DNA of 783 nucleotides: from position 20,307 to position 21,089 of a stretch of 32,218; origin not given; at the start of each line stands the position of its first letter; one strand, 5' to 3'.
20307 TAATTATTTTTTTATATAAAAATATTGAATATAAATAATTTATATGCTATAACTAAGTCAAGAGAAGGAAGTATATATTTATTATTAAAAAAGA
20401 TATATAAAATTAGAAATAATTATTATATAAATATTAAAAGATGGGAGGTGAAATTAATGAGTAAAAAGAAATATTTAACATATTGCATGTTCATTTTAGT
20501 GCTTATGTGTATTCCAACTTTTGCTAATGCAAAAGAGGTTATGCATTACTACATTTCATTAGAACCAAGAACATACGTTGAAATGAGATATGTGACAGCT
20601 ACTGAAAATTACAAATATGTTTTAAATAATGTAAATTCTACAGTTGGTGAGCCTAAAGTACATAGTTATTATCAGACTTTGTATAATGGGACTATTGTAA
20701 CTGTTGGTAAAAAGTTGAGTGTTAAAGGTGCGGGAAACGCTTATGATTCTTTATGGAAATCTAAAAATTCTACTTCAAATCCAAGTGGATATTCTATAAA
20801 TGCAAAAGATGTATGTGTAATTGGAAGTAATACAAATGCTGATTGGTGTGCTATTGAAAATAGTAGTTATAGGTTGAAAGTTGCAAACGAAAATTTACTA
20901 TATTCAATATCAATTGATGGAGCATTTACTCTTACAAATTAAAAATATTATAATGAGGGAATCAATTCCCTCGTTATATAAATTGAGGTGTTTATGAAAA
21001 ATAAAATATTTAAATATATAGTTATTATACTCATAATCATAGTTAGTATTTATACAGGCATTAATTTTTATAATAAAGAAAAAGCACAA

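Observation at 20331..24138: Five-gene module: small secreted protein, anchored protein, two polytopic permeases and a terminal ABC-2-type ATPase, placed at a truncated gene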

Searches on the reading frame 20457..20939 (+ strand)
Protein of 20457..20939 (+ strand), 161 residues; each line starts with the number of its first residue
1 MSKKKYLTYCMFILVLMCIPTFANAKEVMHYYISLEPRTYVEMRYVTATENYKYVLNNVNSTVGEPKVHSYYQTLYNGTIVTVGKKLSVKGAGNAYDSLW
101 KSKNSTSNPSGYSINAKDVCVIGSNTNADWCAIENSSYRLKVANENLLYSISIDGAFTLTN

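Call 7: search_protein_families(library=pfam, max_evalue=0.1, proteins=[window:20457-20939:+])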
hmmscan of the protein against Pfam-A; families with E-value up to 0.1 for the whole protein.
window:20457-20939:+ (161 aa): 1 family
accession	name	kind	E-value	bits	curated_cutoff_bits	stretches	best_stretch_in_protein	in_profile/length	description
PF25485.1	DUF7908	-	0.046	14.4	27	1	74-137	44-110/134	Domain of unknown function (DUF7908)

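Call 8: search_protein_families(library=ncbifam, max_evalue=0.1, proteins=[window:20457-20939:+])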
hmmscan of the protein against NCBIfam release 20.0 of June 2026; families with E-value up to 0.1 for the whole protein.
window:20457-20939:+ (161 aa): 0 families

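Call 9: find_homologous_proteins(query=window:20457-20939:+, max_evalue=0.01)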
Query window:20457-20939:+ (161 aa): 3 proteins with E <= 0.01 among 17 candidates.
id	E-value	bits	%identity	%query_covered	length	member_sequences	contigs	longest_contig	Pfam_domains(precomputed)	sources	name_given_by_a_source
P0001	2.8e-100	351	99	100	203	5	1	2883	-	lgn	-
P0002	1.4e-55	205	61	98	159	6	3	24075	-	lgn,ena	-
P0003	1.6e-54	202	61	98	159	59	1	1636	-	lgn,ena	-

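Call 11: find_encoding_contigs(protein=P0002, flank=10000, max_places=6)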
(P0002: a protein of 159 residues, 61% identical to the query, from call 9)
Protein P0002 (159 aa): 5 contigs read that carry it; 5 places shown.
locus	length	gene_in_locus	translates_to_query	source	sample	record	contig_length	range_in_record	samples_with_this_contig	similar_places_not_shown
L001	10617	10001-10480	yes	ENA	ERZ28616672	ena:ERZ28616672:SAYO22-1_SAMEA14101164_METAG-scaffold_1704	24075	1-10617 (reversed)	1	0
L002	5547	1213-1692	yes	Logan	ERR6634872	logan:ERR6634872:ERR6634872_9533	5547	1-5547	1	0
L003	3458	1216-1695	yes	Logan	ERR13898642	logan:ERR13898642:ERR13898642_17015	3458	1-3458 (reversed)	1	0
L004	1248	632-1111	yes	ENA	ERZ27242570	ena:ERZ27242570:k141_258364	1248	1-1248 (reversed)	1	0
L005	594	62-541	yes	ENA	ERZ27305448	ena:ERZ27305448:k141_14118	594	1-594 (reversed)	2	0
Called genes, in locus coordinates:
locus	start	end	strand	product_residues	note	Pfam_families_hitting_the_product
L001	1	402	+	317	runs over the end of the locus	PF27100:DcsG_N, PF08443:RimK, PF02955:GSH-S_ATP (weak)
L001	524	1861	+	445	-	PF07963:N_methyl (weak), PF03382:DUF285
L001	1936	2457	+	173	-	-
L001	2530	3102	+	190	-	PF02518:HATPase_c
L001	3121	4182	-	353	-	-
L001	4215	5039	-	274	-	PF00149:Metallophos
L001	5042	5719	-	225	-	PF02517:Rce1-like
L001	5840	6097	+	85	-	PF02576:RimP_N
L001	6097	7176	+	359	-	PF08529:NusA_N, PF00575:S1 (faint), PF13184:KH_NusA_1st, PF26594:KH_NusA_2nd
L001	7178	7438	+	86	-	PF04296:YlxR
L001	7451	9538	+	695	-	PF04760:IF2_N, PF00025:Arf (weak), PF00009:GTP_EFTU, PF00071:Ras (weak), PF01926:MMR_HSR1, PF02421:FeoB_N (weak), PF22042:EF-G_D2, PF11987:IF-2, +1 more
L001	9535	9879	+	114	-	PF02033:RBFA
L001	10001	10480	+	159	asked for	-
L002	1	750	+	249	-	?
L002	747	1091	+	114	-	PF02033:RBFA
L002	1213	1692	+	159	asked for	-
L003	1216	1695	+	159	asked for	-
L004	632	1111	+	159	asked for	-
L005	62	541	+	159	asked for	-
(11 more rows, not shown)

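Call 12: find_encoding_contigs(protein=P0003, flank=10000, max_places=6)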
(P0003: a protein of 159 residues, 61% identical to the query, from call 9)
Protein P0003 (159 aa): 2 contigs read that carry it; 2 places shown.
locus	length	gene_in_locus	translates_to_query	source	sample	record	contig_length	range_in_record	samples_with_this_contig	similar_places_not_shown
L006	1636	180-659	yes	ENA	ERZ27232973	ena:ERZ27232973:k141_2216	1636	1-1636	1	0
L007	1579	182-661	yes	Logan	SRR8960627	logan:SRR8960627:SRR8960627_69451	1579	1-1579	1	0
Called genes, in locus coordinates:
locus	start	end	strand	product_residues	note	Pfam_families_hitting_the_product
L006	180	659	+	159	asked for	-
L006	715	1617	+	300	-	-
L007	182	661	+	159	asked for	-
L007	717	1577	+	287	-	?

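Call 32: predict_structure(alignment_id=A1)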
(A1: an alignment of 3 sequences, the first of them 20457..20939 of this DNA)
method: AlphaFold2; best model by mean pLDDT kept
length: 161 residues; sequences in the alignment: 3
mean_pLDDT: 39.3   pTM: 0.29
mean pLDDT of the five models: 39.3, 34.7, 34.2, 30.9, 30.8
residues with pLDDT >= 90: 0; 70-90: 1; 50-70: 22; < 50: 138
segments of 3 or more residues with pLDDT < 50: 17-31, 33-59, 69-161
pLDDT, mean of each block of 10 residues (from residue 1): 64 54 43 46 40 45 51 33 21 27 29 29 33 37 37 41 34
secondary structure, 60 per line:
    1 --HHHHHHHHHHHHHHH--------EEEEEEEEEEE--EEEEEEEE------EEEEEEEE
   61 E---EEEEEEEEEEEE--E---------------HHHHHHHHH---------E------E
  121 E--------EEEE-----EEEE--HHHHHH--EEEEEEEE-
elements in order: H3-17 E26-36 E39-46 E53-61 E65-76 H95-103 E130-133 E139-142 H145-150 E153-160

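Call 33: search_protein_representatives(alignment_id=A1)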
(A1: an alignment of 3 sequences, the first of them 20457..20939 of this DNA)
Query: 3 sequences, 159 profile positions. Proteins with E-value up to 0.001 (for the whole library): 27; up to 1e-10: 20; up to 1e-30: 4. The best 27 are listed.
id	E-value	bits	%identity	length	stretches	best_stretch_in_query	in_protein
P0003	9.5e-96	334.2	-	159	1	1-159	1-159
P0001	3.1e-90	316.3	-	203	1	2-159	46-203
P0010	3.1e-36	140.7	-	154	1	9-159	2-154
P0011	1.1e-31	125.9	-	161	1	2-159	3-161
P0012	8.6e-23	97.0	-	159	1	1-159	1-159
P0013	1.5e-21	93.0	-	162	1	3-157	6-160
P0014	3.0e-20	88.8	-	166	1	2-159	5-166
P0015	1.9e-19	86.2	-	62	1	113-159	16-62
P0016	2.7e-18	82.4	-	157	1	2-157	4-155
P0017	5.2e-18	81.5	-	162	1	38-156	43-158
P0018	2.2e-17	79.4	-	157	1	1-155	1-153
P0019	3.0e-16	75.8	-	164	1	4-158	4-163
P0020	3.1e-16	75.7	-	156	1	6-159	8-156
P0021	3.1e-16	75.7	-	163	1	1-157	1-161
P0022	2.5e-15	72.8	-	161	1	3-159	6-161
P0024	8.8e-13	64.5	-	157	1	5-157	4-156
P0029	2.5e-09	53.3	-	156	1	4-155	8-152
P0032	9.2e-07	44.9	-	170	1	43-148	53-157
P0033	5.1e-05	39.3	-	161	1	1-157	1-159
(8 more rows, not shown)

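Call 36: search_solved_structures(query=A3, max_evalue=10, show_alignments=2)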
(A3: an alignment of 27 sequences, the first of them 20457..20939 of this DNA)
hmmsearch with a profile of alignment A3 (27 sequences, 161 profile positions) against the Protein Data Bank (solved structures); distinct sequences matched with E-value up to 10: 4.
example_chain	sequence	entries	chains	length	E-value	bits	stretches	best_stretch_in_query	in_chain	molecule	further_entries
5tzp_A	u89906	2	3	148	0.1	15.7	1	28-91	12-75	Bcl-2-like protein FPV039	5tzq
6vlk_A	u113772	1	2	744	0.45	13.6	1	48-104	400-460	Envelope glycoprotein B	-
4fuv_A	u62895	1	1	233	0.69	13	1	66-150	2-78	porin protein associated with imipenem resistance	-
4rl9_A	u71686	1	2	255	0.76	12.8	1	64-150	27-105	Carbapenem-associated resistance protein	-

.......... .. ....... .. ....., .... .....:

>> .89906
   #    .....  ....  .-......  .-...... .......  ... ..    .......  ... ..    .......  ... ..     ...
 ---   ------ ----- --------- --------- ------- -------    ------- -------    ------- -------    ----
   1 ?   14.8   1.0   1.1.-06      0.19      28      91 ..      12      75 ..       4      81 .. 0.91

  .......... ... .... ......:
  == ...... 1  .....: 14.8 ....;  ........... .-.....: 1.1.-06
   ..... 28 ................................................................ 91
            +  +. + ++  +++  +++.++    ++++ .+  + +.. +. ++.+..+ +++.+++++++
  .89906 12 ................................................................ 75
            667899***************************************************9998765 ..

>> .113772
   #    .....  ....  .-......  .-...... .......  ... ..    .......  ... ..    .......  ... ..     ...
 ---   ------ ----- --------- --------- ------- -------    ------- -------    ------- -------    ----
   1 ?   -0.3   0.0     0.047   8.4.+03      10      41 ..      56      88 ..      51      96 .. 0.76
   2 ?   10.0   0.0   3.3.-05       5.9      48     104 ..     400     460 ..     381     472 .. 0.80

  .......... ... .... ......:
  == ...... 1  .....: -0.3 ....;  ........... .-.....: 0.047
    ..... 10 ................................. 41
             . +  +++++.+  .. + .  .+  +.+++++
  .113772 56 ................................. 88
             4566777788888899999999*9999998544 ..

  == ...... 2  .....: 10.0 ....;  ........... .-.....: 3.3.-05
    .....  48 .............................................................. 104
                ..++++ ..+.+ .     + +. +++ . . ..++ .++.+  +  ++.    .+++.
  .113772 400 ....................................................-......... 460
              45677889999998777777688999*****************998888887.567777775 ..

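Call 39: find_related_loci(query=A4, collection=genome_contigs, flank=8000)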
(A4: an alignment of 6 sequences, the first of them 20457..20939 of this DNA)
Query A4 (161 aa) in genome_contigs; peptide patterns used: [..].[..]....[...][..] (x = any residue, [..] = any of these).
13 stretches matched a pattern, but none encodes a relative of the query by tblastn (E <= 1e-3).

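Call 42: find_related_loci(query=A4, collection=viral_contigs, flank=8000)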
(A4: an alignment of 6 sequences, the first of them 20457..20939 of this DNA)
Query A4 (161 aa) in viral_contigs; peptide patterns used: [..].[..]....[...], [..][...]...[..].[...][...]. (x = any residue, [..] = any of these).
31 stretches matched a pattern, but none encodes a relative of the query by tblastn (E <= 1e-3).

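Call 47: find_homologous_proteins(query=A3, max_evalue=0.001)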
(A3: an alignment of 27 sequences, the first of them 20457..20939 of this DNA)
Query A3 (27 sequences) (161 aa, profile of the alignment): 5 proteins with E <= 0.001 among 1103 candidates.
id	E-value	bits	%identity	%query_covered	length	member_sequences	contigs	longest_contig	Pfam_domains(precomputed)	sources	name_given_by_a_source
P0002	1.6e-52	196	61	98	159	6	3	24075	-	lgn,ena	-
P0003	4.4e-52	194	61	98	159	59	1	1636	-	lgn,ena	-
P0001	1.9e-49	186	99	100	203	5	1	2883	-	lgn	-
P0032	5.5e-42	161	27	65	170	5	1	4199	-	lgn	-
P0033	4.7e-39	152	23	90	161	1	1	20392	-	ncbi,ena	-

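Call 48: find_encoding_contigs(protein=P0033, flank=8000, max_places=3)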
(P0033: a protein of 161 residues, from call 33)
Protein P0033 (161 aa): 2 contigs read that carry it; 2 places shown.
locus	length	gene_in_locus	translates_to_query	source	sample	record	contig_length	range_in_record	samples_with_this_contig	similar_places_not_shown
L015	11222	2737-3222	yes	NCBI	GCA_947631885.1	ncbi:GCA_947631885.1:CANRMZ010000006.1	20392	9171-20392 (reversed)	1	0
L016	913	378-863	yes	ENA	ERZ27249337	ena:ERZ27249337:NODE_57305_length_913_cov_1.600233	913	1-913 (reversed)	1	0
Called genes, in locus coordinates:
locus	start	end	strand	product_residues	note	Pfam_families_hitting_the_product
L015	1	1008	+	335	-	?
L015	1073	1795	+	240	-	-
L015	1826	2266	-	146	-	PF12844:HTH_19 (weak), PF15731:MqsA_antitoxin (faint), PF01381:HTH_3, PF13560:HTH_31 (faint), PF22495:HTH_92 (faint), PF12844:HTH_19, PF01381:HTH_3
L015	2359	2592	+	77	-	-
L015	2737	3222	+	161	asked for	-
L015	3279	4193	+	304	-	-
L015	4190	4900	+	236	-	-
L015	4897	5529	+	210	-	PF00005:ABC_tran, PF13304:AAA_21 (weak)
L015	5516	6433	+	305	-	-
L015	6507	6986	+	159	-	PF04542:Sigma70_r2, PF07638:Sigma70_ECF (weak), PF08281:Sigma70_r4_2, PF04545:Sigma70_r4, PF13384:HTH_23 (weak)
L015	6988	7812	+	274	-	-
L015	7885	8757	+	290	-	-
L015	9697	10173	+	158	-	PF08281:Sigma70_r4_2 (weak), PF04545:Sigma70_r4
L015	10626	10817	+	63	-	-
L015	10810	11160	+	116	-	PF02452:PemK_toxin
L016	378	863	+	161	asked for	-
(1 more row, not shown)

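Call 49: find_encoding_contigs(protein=P0032, flank=8000, max_places=3)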
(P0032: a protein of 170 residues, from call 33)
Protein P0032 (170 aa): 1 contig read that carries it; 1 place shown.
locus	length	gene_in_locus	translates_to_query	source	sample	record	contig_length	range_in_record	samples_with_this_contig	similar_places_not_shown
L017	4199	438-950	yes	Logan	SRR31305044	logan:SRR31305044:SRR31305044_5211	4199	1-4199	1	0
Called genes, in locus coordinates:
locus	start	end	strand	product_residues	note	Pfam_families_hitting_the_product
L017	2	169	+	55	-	?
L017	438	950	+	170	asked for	-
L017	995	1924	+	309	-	-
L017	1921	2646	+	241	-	-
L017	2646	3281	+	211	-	PF00005:ABC_tran, PF13304:AAA_21 (weak)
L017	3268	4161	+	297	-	-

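Call 59: predict_structure(alignment_id=A6)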
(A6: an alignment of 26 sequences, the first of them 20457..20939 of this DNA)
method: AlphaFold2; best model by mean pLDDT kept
length: 161 residues; sequences in the alignment: 26
mean_pLDDT: 92.3   pTM: 0.81
mean pLDDT of the five models: 92.3, 90.0, 90.0, 89.2, 88.8
residues with pLDDT >= 90: 131; 70-90: 20; 50-70: 9; < 50: 1
segments of 3 or more residues with pLDDT < 50: none
pLDDT, mean of each block of 10 residues (from residue 1): 68 75 80 98 97 97 95 98 97 91 96 96 97 98 96 98 94
secondary structure, 60 per line:
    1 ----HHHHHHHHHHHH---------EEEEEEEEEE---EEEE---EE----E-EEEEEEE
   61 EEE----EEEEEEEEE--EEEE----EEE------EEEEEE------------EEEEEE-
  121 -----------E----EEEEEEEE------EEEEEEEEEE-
elements in order: H5-16 E26-35 E39-42 E54-63 E68-76 E79-82 E87-89 E96-101 E114-119 E137-144 E151-160

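Call 61: fold_search(model_id=the predicted structure, library=pdb)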
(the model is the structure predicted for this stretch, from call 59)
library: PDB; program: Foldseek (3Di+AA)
matches with E <= 10: 1272; with E <= 0.001: 9
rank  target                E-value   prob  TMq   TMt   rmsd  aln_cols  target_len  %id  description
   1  9e7m_Ja               3.9e-04  0.97  0.31  0.08  19.1       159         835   13  In situ cryoEM structure of bacteriophage Ur-lambda tail tip complex (released 2025-11-05)
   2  8hhe_B                4.4e-04  1.00  0.41  0.12  10.9       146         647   10  Crystal structure of Cry5B from Bacillus thuringiensis at 4.5 A resolution (released 2022-12-07)
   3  4bq2_C                5.4e-04  1.00  0.47  0.13   7.1       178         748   10  Structural analysis of an exo-beta-agarase (released 2013-08-14)
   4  4bq3_A                5.7e-04  1.00  0.42  0.13   7.8       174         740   11  Structural analysis of an exo-beta-agarase (released 2013-08-14)
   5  8hhe_A                6.4e-04  1.00  0.41  0.12   9.1       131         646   11  Crystal structure of Cry5B from Bacillus thuringiensis at 4.5 A resolution (released 2022-12-07)
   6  8k35_A                6.7e-04  0.98  0.33  0.08  17.5       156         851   12  Structure of the bacteriophage lambda tail tip complex (released 2023-11-15)
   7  7fcn_A                7.1e-04  1.00  0.40  0.58   4.8       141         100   10  Crystal strcture of PirA insecticidal protein from Photorhabdus akhurstii (released 2022-07-20)
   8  4bq3_D                8.3e-04  1.00  0.46  0.13   6.7       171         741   11  Structural analysis of an exo-beta-agarase (released 2013-08-14)
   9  6xj9_A                8.3e-04  1.00  0.37  0.12   8.2       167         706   12  Structure of PfGH50B (released 2020-09-16)
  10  4bq2_D                1.0e-03  1.00  0.45  0.13   7.7       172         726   10  Structural analysis of an exo-beta-agarase (released 2013-08-14)
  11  4bq3_C                1.1e-03  1.00  0.45  0.13   6.9       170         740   10  Structural analysis of an exo-beta-agarase (released 2013-08-14)
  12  5z6p_A                1.3e-03  1.00  0.46  0.14   7.3       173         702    9  The crystal structure of an agarase, AgWH50C (released 2019-01-02)
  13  5z6p_B                1.4e-03  1.00  0.41  0.14   8.0       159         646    9  The crystal structure of an agarase, AgWH50C (released 2019-01-02)
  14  9fid_A                2.0e-03  1.00  0.42  0.17   7.9       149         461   13  X-ray structure of furin (PCSK3) in complex with the PC1/3 (PCSK1) prodomain mutant R78K,R80A (released 2025-09-10)
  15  1p8j_B                2.2e-03  0.99  0.36  0.15   8.5       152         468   11  CRYSTAL STRUCTURE OF THE PROPROTEIN CONVERTASE FURIN (released 2003-07-08)
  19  3x0t_A                3.1e-03  1.00  0.40  0.54   5.1       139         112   12  Crystal structure of PirA (released 2015-08-26)
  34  3x0t_B                5.5e-03  1.00  0.38  0.52   6.2       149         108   12  Crystal structure of PirA (released 2015-08-26)
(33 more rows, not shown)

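Call 69: fold_search(model_id=the predicted structure, library=viral)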
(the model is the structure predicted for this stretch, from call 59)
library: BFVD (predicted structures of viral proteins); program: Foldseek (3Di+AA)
matches with E <= 10: 1698; with E <= 0.001: 22
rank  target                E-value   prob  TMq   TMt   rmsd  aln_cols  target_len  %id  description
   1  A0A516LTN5            1.3e-05  1.00  0.46  0.52   6.0       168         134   11  (no name in the UniProt tables at hand)
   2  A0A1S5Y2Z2            3.8e-05  1.00  0.44  0.38   5.5       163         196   10  Prefoldin [uncultured archaeal virus]
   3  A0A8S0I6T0            2.8e-04  1.00  0.40  0.25   9.4       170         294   14  (no name in the UniProt tables at hand)
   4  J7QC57                2.9e-04  1.00  0.46  0.50   7.1       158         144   11  Uncharacterized protein [Alphaspiravirus yamagawaense]
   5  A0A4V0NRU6            3.1e-04  1.00  0.45  0.45   4.7       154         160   11  Uncharacterized protein [Vibrio phage VP-1]
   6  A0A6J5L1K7            3.3e-04  1.00  0.53  0.39   4.3       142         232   10  Uncharacterized protein (Fragment) [uncultured Caudovirales phage]
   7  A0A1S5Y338            3.6e-04  1.00  0.43  0.56   5.2       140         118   14  Uncharacterized protein [uncultured archaeal virus]
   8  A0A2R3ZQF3            3.8e-04  0.99  0.28  0.18  15.8       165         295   11  (no name in the UniProt tables at hand)
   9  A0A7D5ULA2            3.8e-04  0.99  0.29  0.14  13.4       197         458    6  Uncharacterized protein [Scale drop disease virus]
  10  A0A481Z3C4            4.5e-04  1.00  0.51  0.24   4.5       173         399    5  Collagen triple helix repeat protein (Fragment) [Pithovirus LCPAC101]
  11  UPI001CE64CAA         4.5e-04  1.00  0.41  0.11   5.4       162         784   12  (no name look-up for this kind of identifier)
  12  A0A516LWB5            5.0e-04  1.00  0.46  0.37   7.1       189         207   10  (no name in the UniProt tables at hand)
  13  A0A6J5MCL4            5.9e-04  1.00  0.51  0.55   4.3       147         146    5  Uncharacterized protein [uncultured Caudovirales phage]
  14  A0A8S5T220            6.6e-04  1.00  0.39  0.24   7.7       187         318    8  Uncharacterized protein [Podoviridae sp. ctefc32]
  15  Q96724                6.9e-04  1.00  0.42  0.09   6.3       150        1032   13  Structural polyprotein [Drosophila x virus (isolate Chung/1996)]
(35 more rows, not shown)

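Call 74: search_dna_similar(query=window:20457-20939:+, collection=plasmids, mode=protein, max_evalue=1, max_rows=10)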
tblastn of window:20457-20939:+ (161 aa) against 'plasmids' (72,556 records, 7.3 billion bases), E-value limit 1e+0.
No match.

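Call 95: find_encoding_contigs(protein=P0029, flank=7000, max_places=2)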
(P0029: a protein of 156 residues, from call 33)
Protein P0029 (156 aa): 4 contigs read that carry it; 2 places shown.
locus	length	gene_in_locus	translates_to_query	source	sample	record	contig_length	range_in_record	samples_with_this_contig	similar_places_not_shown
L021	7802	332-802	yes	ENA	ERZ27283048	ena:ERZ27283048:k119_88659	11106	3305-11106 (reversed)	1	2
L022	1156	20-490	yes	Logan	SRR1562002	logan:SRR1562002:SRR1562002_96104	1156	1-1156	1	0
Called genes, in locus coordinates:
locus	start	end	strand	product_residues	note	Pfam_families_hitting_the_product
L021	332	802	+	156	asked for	-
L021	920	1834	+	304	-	-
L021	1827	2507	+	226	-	-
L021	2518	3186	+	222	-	PF00005:ABC_tran, PF13304:AAA_21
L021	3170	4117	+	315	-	-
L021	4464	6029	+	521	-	PF01676:Metalloenzyme, PF06415:iPGM_N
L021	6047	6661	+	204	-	PF01300:Sua5_yciO_yrdC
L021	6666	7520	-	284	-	PF00892:EamA, PF03151:TPT (faint), PF00892:EamA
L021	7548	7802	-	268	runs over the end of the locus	PF14257:DUF4349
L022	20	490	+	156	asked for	-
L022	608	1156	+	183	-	?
